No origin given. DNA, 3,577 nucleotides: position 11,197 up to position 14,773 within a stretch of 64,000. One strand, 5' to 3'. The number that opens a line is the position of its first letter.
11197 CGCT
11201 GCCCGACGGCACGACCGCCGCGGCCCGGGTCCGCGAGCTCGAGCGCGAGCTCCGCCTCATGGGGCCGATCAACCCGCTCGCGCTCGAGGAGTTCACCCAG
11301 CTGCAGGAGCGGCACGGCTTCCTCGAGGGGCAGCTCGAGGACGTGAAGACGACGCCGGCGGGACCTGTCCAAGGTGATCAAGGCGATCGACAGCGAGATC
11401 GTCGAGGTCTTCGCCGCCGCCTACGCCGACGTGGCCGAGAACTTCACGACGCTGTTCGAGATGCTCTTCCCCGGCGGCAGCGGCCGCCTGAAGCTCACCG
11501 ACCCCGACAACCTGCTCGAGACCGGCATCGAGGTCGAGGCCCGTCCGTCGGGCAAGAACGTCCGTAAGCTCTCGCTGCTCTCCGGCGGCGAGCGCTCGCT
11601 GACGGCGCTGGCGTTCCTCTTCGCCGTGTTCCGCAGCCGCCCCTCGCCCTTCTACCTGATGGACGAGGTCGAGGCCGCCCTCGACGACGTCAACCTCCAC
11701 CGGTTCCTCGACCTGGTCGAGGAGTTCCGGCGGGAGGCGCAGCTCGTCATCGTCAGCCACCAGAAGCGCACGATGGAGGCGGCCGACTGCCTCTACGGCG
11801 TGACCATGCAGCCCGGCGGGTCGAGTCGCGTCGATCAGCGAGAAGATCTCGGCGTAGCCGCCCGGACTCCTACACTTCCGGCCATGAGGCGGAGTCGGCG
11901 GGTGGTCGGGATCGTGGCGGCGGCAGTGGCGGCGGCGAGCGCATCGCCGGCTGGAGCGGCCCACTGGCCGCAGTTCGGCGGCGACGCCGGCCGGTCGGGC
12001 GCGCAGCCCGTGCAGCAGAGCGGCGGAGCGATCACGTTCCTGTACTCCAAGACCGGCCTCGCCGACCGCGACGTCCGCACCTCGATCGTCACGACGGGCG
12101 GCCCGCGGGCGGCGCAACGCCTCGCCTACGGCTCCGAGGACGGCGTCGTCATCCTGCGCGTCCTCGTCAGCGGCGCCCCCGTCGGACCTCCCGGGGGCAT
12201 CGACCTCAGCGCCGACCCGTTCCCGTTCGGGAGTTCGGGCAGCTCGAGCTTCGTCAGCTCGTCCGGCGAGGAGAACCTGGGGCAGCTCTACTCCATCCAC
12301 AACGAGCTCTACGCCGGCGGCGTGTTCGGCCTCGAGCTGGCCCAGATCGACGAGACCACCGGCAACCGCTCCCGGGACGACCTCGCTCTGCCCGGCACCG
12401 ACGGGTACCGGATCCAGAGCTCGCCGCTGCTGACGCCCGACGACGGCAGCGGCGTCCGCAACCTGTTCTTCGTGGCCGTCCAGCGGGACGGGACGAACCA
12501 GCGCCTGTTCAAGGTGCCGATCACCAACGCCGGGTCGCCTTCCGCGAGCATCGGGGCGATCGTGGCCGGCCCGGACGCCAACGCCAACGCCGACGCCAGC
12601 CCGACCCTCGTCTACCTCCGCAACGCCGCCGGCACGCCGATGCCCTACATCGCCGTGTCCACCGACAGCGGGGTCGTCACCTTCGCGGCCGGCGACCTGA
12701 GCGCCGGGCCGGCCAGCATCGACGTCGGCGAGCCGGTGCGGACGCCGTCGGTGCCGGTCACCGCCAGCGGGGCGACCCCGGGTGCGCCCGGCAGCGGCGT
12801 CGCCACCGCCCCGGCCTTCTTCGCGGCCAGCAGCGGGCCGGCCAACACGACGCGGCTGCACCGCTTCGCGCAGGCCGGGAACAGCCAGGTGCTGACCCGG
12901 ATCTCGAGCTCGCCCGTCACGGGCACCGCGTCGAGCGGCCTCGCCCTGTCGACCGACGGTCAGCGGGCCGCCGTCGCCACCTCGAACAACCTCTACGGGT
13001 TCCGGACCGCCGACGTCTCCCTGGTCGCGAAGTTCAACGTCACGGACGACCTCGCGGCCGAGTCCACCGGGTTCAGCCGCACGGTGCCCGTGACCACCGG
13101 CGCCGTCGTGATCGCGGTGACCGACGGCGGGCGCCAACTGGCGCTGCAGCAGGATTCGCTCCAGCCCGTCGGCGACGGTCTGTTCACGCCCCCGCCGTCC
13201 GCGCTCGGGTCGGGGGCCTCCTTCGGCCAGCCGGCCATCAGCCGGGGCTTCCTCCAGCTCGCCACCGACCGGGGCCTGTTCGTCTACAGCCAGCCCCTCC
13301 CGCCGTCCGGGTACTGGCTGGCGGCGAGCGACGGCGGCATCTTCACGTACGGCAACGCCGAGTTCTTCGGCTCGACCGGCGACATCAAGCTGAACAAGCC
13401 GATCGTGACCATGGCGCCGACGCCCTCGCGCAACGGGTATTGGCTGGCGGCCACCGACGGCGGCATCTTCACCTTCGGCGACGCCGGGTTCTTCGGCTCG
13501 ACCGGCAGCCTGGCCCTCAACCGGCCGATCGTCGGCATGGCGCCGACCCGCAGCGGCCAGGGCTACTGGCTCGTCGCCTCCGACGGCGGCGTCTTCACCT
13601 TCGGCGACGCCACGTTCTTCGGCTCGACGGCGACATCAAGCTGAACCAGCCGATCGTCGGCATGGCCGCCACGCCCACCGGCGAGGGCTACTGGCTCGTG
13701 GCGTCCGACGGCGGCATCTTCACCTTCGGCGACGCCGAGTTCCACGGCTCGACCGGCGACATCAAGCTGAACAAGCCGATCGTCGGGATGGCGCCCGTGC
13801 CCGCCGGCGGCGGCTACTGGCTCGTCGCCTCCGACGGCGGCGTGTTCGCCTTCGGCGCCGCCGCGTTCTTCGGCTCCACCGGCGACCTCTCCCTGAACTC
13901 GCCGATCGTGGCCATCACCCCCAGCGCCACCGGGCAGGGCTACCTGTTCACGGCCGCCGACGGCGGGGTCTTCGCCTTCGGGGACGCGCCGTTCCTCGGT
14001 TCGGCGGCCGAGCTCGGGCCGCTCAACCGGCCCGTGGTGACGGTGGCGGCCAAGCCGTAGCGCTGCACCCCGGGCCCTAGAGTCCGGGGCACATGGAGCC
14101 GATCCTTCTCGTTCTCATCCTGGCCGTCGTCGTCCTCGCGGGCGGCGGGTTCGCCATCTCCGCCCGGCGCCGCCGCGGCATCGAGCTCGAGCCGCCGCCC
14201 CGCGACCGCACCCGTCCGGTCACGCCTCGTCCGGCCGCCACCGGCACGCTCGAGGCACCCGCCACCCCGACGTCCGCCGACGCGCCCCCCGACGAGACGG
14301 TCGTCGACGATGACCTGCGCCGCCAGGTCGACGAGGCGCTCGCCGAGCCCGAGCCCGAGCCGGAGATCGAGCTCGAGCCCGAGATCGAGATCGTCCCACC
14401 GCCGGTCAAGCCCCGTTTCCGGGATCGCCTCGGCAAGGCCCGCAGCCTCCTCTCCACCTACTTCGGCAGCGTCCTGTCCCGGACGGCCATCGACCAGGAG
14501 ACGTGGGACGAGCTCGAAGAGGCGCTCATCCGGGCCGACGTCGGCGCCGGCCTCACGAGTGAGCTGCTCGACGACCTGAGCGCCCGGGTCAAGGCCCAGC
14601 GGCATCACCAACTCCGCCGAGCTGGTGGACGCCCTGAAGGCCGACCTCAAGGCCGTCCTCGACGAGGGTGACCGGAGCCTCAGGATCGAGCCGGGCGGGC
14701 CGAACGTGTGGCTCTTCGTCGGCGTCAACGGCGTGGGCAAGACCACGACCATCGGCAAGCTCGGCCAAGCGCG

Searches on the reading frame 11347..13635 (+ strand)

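Call 45: search_protein_families(library=pfam, proteins=[window:11347-13635:+], max_evalue=0.00001)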
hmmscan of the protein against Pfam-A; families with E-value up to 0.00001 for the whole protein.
window:11347-13635:+ (763 aa): 2 families
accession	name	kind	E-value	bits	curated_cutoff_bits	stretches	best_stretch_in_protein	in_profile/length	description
PF02463.25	SMC_N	-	1.2e-25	90.7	40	1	77-158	136-217/220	RecF/RecN/SMC N terminal domain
PF13304.12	AAA_21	-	2.6e-06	28.2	27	1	68-139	229-299/304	AAA domain, putative AbiEii toxin, Type IV TA system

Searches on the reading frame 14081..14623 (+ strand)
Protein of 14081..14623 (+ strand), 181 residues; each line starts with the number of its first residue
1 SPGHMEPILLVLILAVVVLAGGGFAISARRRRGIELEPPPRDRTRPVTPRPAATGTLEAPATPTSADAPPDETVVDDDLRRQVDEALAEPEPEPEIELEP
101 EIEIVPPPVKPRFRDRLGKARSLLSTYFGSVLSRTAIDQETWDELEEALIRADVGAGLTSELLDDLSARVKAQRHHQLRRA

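Call 45: search_protein_families(library=pfam, proteins=[window:14081-14623:+], max_evalue=0.00001)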
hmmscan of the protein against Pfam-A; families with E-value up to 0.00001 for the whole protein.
window:14081-14623:+ (181 aa): 1 family
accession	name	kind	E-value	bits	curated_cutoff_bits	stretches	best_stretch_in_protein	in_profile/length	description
PF02881.24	SRP54_N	-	2.4e-10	40.9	22.4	1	124-173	5-59/75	SRP54-type protein, helical bundle domain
